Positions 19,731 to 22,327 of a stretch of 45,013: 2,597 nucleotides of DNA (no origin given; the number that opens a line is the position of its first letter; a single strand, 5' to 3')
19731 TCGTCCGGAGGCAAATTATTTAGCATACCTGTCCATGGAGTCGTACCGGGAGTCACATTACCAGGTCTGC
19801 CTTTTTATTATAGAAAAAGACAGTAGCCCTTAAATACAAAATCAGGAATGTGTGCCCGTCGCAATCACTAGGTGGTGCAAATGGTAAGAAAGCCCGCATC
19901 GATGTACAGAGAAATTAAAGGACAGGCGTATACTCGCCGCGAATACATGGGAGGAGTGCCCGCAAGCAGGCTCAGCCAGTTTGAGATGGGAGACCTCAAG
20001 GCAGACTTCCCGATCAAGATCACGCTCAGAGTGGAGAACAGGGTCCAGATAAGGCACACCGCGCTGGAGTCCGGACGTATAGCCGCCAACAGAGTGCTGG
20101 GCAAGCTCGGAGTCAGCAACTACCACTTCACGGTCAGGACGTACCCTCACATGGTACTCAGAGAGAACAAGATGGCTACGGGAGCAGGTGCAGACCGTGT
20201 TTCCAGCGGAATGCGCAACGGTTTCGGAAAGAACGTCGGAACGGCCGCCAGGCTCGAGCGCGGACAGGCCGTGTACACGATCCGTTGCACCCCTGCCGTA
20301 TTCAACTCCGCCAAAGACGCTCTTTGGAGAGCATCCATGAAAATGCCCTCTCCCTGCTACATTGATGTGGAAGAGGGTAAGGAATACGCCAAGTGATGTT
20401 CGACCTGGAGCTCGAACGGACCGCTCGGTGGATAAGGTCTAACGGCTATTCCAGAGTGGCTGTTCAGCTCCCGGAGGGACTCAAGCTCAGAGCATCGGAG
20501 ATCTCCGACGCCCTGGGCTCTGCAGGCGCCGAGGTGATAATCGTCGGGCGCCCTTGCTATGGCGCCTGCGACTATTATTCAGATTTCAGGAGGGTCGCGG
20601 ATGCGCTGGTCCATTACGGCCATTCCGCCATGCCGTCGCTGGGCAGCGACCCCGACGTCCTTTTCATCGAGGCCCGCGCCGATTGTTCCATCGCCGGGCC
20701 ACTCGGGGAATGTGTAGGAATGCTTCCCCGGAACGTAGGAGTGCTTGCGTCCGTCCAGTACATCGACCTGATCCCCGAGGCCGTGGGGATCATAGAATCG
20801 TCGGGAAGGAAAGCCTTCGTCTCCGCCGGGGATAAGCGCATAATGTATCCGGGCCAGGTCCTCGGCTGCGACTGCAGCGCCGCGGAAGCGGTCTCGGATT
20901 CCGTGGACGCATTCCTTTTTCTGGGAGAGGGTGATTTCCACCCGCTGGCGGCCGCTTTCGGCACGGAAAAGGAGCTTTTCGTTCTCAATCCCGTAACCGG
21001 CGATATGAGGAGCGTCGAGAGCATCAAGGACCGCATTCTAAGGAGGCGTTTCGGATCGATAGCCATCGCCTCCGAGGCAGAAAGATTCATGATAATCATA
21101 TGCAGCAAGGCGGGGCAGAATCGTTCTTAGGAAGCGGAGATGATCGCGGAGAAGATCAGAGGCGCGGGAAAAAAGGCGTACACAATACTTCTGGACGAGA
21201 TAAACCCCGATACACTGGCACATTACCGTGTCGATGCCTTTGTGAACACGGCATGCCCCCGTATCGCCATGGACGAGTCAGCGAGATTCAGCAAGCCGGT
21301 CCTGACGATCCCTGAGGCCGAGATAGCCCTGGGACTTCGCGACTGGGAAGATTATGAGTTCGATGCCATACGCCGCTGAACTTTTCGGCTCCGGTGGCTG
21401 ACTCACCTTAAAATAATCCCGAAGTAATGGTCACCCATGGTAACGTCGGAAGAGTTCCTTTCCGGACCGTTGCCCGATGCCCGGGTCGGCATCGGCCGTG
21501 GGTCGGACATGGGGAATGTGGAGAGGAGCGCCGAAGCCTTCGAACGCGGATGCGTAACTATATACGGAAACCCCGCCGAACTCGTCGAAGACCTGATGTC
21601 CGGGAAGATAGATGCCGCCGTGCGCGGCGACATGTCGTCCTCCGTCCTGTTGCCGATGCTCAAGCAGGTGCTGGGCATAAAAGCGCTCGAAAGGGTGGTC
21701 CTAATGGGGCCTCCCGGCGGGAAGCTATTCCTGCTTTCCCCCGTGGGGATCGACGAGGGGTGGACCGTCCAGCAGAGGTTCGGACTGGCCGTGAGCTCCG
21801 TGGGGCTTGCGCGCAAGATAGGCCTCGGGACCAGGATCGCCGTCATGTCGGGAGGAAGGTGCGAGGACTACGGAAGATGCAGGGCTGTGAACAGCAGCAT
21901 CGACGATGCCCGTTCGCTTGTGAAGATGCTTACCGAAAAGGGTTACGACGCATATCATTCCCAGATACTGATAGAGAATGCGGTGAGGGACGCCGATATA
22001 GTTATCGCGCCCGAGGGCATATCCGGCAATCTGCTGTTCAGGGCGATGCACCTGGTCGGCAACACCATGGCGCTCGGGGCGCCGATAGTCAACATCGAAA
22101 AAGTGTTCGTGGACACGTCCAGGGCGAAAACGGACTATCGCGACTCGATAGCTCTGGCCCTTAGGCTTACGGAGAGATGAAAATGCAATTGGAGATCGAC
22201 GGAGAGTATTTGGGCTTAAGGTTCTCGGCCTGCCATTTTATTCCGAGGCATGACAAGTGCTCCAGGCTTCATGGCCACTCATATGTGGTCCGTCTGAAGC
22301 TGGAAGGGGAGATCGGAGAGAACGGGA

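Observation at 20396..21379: dph2 is interrupted by a single in-frame TAG, with an essential Fe-S cysteine downstream: candidate pyrrolysine/read-through codon in a housekeeping gene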

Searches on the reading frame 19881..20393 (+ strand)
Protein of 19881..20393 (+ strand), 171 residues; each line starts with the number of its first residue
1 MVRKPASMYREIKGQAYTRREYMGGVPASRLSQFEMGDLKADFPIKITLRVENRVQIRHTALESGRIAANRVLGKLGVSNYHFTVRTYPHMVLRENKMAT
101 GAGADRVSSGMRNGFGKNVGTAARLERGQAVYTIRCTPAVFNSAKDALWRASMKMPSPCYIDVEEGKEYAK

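Call 72: search_protein_families(library=ncbifam, proteins=[window:19881-20393:+])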
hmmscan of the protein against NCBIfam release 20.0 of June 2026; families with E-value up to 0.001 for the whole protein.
window:19881-20393:+ (171 aa): 6 families
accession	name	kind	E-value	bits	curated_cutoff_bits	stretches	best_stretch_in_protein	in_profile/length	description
NF003238.0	PRK04199.1-3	equivalog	5.7e-74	247.6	269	1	1-169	1-170/172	50S ribosomal protein L16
NF003239.0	PRK04199.1-4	equivalog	4.1e-64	215.2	91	1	1-170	1-170/172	50S ribosomal protein L16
NF003241.0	PRK04199.1-6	equivalog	1.6e-62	210.5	284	1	1-168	1-172/176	50S ribosomal protein L16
TIGR00279.1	uL16_euk_arch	equivalog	7.4e-62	208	223.55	1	1-171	1-172/172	50S ribosomal protein L16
NF003236.0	PRK04199.1-1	equivalog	1.1e-52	178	233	1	1-168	1-169/174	50S ribosomal protein L16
NF003237.0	PRK04199.1-2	equivalog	8.8e-47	159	295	1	1-163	1-164/181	50S ribosomal protein L16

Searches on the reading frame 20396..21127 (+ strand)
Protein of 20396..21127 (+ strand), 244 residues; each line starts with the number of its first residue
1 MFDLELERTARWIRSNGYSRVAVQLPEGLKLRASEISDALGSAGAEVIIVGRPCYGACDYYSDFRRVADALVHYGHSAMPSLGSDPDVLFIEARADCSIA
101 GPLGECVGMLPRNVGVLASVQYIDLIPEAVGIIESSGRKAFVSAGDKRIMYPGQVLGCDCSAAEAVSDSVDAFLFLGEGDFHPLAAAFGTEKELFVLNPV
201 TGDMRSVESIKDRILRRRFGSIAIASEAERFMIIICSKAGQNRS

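Call 14: find_encoding_contigs(protein=window:20396-21127:+, flank=10000, max_places=6)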
Protein window:20396-21127:+ (244 aa): 23 contigs read that carry it; 6 places shown.
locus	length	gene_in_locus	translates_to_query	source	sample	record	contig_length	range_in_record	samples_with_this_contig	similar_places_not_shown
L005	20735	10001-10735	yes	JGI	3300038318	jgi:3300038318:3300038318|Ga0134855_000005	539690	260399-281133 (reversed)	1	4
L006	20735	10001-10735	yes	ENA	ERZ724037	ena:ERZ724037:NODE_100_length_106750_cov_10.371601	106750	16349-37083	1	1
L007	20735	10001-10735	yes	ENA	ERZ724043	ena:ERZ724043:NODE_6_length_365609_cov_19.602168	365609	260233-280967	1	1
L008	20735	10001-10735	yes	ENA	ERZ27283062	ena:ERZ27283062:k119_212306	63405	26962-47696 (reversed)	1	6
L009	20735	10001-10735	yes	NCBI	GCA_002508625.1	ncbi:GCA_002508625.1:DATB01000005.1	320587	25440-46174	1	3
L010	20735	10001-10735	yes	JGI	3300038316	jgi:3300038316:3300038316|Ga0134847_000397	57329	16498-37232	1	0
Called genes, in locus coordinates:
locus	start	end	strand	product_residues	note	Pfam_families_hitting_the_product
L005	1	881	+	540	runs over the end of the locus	PF23545:Zn_ribbon_HMPTM, PF04055:Radical_SAM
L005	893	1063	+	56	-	PF13237:Fer4_10, PF00037:Fer4 (weak), PF14697:Fer4_21, PF12838:Fer4_7, PF13187:Fer4_9 (weak), PF25160:LdpA_Fe-S-bd (weak), PF12797:Fer4_2 (weak), PF12837:Fer4_6 (weak), +4 more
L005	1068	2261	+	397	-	PF00890:FAD_binding_2 (weak), PF01266:DAO (faint), PF01494:FAD_binding_3, PF01946:Thi4 (faint), PF07992:Pyr_redox_2, PF12831:FAD_oxidored, PF13450:NAD_binding_8 (weak), PF22578:GGR_cat, +2 more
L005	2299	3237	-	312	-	PF00288:GHMP_kinases_N, PF08544:GHMP_kinases_C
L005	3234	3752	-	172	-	PF28524:DUF8423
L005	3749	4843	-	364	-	PF00155:Aminotran_1_2, PF01053:Cys_Met_Meta_PP (weak)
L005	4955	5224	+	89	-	-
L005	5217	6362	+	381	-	PF12917:YfbR-like, PF13023:HD_3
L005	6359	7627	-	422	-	PF02403:Seryl_tRNA_N, PF00587:tRNA-synt_2b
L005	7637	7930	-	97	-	PF01985:CRS1_YhbY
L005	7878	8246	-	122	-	PF04032:Rpr2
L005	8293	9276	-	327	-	-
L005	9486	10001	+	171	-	PF00252:Ribosomal_L16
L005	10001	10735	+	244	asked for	PF01866:Diphthamide_syn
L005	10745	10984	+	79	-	PF01866:Diphthamide_syn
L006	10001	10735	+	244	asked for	PF01866:Diphthamide_syn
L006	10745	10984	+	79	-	PF01866:Diphthamide_syn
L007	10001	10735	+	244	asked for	PF01866:Diphthamide_syn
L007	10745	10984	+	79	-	PF01866:Diphthamide_syn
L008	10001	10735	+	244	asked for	PF01866:Diphthamide_syn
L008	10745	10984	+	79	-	PF01866:Diphthamide_syn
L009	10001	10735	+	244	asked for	PF01866:Diphthamide_syn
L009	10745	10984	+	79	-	PF01866:Diphthamide_syn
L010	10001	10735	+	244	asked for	PF01866:Diphthamide_syn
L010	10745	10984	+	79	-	PF01866:Diphthamide_syn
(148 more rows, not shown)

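Call 32: list_cluster_members(proteins=[window:20396-21127:+, window:21140-21376:+, window:20393-21127:+])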
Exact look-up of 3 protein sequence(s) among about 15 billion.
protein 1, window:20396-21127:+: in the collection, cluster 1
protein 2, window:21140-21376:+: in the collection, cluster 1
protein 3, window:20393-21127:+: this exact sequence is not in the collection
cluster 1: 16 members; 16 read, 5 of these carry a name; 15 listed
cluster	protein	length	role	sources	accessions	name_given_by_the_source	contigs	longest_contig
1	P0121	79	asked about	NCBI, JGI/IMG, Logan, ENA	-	-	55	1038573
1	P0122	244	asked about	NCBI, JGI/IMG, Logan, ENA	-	-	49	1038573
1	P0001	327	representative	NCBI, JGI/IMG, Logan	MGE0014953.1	MAG: diphthamide biosynthesis enzyme Dph2 [Candidatus Methanomethylophilaceae archaeon] | 2-(3-amino-3-carboxypropyl)histidine synthase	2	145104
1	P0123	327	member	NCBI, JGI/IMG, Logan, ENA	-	2-(3-amino-3-carboxypropyl)histidine synthase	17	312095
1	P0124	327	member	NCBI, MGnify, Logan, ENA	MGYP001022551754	CR=1 FL=1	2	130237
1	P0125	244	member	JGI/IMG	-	2-(3-amino-3-carboxypropyl)histidine synthase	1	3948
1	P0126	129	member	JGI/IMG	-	-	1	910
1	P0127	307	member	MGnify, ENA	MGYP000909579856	FL=1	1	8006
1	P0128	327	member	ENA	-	-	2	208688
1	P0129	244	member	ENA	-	-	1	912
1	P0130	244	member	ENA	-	-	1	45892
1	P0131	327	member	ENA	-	-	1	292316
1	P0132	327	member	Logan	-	-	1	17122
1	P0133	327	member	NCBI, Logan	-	-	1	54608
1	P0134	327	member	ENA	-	-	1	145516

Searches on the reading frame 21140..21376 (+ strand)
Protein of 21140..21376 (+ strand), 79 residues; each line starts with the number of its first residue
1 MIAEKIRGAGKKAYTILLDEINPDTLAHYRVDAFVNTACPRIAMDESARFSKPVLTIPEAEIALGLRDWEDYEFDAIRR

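Call 58: find_encoding_contigs(protein=window:21140-21376:+, flank=10000, max_places=10)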
Protein window:21140-21376:+ (79 aa): 23 contigs read that carry it; 7 places shown.
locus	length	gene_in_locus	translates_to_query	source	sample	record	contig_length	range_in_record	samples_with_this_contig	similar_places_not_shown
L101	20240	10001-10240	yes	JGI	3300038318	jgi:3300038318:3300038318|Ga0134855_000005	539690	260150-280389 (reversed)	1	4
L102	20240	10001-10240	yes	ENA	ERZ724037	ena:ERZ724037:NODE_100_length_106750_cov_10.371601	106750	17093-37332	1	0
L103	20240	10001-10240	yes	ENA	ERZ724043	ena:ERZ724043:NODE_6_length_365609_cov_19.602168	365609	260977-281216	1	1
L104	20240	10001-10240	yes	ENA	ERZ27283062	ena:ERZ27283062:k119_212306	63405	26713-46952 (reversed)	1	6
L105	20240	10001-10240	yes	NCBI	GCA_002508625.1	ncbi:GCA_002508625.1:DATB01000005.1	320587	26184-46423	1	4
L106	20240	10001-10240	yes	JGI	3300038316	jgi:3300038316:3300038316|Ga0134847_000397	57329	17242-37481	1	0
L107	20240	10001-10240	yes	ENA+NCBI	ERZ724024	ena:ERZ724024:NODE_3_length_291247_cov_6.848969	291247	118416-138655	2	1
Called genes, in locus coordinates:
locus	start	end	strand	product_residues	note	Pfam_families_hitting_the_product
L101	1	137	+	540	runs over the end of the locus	PF23545:Zn_ribbon_HMPTM, PF04055:Radical_SAM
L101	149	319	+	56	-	PF13237:Fer4_10, PF00037:Fer4 (weak), PF14697:Fer4_21, PF12838:Fer4_7, PF13187:Fer4_9 (weak), PF25160:LdpA_Fe-S-bd (weak), PF12797:Fer4_2 (weak), PF12837:Fer4_6 (weak), +4 more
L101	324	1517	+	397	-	PF00890:FAD_binding_2 (weak), PF01266:DAO (faint), PF01494:FAD_binding_3, PF01946:Thi4 (faint), PF07992:Pyr_redox_2, PF12831:FAD_oxidored, PF13450:NAD_binding_8 (weak), PF22578:GGR_cat, +2 more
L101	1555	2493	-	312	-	PF00288:GHMP_kinases_N, PF08544:GHMP_kinases_C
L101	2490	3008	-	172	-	PF28524:DUF8423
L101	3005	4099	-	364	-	PF00155:Aminotran_1_2, PF01053:Cys_Met_Meta_PP (weak)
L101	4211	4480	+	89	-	-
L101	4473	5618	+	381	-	PF12917:YfbR-like, PF13023:HD_3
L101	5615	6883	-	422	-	PF02403:Seryl_tRNA_N, PF00587:tRNA-synt_2b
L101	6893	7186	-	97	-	PF01985:CRS1_YhbY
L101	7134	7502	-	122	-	PF04032:Rpr2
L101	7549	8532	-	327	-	-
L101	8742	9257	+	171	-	PF00252:Ribosomal_L16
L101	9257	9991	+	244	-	PF01866:Diphthamide_syn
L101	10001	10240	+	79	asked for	PF01866:Diphthamide_syn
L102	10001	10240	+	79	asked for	PF01866:Diphthamide_syn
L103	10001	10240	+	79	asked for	PF01866:Diphthamide_syn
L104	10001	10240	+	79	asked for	PF01866:Diphthamide_syn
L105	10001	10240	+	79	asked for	PF01866:Diphthamide_syn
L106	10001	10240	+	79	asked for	PF01866:Diphthamide_syn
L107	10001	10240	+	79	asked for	PF01866:Diphthamide_syn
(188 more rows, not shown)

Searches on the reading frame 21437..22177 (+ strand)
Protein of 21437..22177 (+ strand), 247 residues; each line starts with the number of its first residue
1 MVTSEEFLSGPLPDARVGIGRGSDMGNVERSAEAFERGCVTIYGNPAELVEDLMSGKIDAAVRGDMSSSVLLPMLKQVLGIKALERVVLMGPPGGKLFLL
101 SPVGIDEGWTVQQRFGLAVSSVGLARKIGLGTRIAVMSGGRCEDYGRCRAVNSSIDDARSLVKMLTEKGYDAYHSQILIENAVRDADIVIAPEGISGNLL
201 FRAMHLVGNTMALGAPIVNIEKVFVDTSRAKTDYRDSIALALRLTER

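Call 44: search_protein_families(library=pfam, proteins=[window:21437-22177:+])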
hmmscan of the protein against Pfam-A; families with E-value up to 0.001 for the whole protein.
window:21437-22177:+ (247 aa): 0 families

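Call 72: search_protein_families(library=ncbifam, proteins=[window:21437-22177:+])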
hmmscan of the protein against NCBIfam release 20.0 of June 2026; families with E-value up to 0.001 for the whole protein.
window:21437-22177:+ (247 aa): 1 family
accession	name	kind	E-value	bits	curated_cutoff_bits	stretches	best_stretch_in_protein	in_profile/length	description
TIGR03270.1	methan_mark_4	hypoth_equivalog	1.7e-60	203.9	190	1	42-240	3-203/204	methanogenesis marker protein Mmp4/MtxX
